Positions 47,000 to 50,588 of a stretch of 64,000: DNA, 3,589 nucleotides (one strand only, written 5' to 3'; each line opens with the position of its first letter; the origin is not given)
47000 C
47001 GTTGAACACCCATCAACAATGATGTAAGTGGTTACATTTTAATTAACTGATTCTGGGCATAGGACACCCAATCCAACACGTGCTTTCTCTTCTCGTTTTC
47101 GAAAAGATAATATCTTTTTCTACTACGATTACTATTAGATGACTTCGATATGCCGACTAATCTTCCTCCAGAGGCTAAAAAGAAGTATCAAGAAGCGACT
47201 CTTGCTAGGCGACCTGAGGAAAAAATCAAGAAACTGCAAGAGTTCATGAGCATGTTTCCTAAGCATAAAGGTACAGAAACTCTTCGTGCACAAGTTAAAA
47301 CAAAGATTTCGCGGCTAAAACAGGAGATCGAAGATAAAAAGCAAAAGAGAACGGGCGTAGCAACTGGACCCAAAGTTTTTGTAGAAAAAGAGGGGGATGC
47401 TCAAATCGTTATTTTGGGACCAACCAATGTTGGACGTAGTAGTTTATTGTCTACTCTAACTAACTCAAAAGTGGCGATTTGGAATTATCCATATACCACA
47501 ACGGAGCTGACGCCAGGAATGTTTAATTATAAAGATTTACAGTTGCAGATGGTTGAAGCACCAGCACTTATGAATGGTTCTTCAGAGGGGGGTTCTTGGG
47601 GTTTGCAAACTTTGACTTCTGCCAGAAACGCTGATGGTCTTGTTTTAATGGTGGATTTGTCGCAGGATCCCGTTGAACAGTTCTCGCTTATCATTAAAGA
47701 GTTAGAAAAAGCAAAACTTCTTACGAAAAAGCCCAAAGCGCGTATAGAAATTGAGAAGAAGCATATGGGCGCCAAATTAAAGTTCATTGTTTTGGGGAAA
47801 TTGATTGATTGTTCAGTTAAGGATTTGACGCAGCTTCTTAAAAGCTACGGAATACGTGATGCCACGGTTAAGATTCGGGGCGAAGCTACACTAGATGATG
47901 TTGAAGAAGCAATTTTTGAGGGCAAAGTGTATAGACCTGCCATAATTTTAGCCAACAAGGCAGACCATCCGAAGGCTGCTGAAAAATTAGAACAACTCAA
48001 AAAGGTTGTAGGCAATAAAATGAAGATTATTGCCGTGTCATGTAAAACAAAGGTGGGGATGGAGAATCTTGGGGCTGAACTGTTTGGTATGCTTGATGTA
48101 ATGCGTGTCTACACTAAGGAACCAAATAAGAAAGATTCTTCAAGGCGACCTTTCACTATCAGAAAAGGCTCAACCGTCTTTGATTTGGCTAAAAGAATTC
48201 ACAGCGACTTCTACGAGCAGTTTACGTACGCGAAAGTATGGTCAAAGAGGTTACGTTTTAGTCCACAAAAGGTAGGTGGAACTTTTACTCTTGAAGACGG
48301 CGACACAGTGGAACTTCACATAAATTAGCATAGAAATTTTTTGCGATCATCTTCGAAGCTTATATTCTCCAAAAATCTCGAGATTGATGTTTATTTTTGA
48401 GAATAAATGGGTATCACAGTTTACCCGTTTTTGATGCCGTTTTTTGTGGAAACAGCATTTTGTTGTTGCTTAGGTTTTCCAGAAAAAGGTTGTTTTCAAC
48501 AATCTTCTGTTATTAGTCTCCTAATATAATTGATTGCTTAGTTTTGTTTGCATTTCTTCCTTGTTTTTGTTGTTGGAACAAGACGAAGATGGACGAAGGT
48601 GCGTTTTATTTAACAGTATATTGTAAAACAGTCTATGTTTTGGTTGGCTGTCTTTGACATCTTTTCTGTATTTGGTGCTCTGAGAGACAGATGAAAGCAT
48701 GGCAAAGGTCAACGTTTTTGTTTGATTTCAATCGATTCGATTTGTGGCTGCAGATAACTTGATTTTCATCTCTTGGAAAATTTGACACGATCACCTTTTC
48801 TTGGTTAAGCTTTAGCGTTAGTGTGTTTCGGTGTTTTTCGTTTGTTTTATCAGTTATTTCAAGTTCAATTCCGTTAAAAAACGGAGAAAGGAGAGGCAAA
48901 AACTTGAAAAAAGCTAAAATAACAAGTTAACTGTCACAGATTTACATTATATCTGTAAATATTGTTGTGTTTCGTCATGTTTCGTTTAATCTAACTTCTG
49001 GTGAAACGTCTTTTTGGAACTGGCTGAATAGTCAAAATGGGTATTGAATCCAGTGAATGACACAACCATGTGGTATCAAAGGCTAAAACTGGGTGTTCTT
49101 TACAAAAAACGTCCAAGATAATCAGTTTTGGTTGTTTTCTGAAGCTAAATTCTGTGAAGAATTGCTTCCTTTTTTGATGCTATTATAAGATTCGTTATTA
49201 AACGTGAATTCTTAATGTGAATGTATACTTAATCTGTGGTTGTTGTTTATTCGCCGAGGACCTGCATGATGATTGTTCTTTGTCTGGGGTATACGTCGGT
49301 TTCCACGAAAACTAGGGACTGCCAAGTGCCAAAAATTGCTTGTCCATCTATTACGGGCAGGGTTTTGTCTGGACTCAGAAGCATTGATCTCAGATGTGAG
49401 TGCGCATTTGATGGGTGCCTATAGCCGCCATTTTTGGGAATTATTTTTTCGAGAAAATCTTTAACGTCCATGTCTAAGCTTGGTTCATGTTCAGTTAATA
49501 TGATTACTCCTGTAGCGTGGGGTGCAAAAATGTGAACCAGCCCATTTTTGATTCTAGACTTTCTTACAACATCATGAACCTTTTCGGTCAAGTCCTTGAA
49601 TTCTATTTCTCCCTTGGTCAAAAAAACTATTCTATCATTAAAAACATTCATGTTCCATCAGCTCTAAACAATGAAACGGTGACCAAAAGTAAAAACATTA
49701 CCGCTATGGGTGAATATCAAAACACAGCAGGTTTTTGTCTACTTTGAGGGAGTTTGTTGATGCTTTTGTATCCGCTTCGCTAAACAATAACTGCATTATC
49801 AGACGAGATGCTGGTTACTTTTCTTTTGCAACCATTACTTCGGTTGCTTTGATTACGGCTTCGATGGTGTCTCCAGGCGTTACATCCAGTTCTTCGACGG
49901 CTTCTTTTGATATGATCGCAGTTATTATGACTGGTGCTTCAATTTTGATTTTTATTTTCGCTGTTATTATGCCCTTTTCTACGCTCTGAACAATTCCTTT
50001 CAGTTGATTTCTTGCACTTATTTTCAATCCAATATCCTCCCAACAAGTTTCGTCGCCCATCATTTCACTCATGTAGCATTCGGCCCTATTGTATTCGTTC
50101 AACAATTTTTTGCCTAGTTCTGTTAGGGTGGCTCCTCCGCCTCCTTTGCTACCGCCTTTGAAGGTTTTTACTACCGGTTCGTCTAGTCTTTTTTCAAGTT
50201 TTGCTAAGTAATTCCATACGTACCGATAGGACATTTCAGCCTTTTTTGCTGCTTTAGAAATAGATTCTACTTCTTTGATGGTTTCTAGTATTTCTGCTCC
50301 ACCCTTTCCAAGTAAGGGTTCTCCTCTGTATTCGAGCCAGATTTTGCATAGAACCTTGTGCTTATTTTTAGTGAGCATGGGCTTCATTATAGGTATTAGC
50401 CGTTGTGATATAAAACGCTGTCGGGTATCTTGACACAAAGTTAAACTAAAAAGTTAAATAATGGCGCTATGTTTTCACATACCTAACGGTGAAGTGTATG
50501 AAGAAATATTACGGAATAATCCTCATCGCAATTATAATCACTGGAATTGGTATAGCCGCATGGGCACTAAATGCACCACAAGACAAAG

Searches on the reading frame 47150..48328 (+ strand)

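Call 28: search_protein_families(library=pfam, proteins=[window:47150-48328:+], max_evalue=0.0001)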
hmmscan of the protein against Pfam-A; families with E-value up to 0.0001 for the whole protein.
window:47150-48328:+ (392 aa): 5 families
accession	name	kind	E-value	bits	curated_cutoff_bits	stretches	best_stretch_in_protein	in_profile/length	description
PF16897.10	MMR_HSR1_Xtn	-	5.2e-17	62.2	35.2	1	221-316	15-105/106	C-terminal region of MMR_HSR1 domain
PF02824.27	TGS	-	3.2e-15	56.3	22.2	1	318-389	1-58/60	TGS domain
PF01926.29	MMR_HSR1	-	4.9e-15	56.1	21.9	1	85-186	1-100/113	50S ribosome-binding GTPase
PF02421.24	FeoB_N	-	8.3e-08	32.3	27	1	85-140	2-57/156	Ferrous iron transport protein B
PF06071.19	YchF-GTPase_C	-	7.4e-05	23.2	27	0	332-365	12-45/84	Protein of unknown function (DUF933)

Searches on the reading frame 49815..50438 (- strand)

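Call 28: search_protein_families(library=pfam, proteins=[window:49815-50438:-], max_evalue=0.0001)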
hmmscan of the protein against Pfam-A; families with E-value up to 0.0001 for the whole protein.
window:49815-50438:- (207 aa): 3 families
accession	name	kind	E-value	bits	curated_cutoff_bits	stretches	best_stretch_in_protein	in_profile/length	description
PF03459.23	TOBE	-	2e-12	47.6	22.3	1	141-203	2-64/64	TOBE domain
PF00126.33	HTH_1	-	1e-06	29.1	26.6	1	49-109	5-59/60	Bacterial regulatory helix-turn-helix protein, lysR family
PF14947.12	HTH_45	-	3.7e-05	24.1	25.5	1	48-120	9-73/77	Winged helix-turn-helix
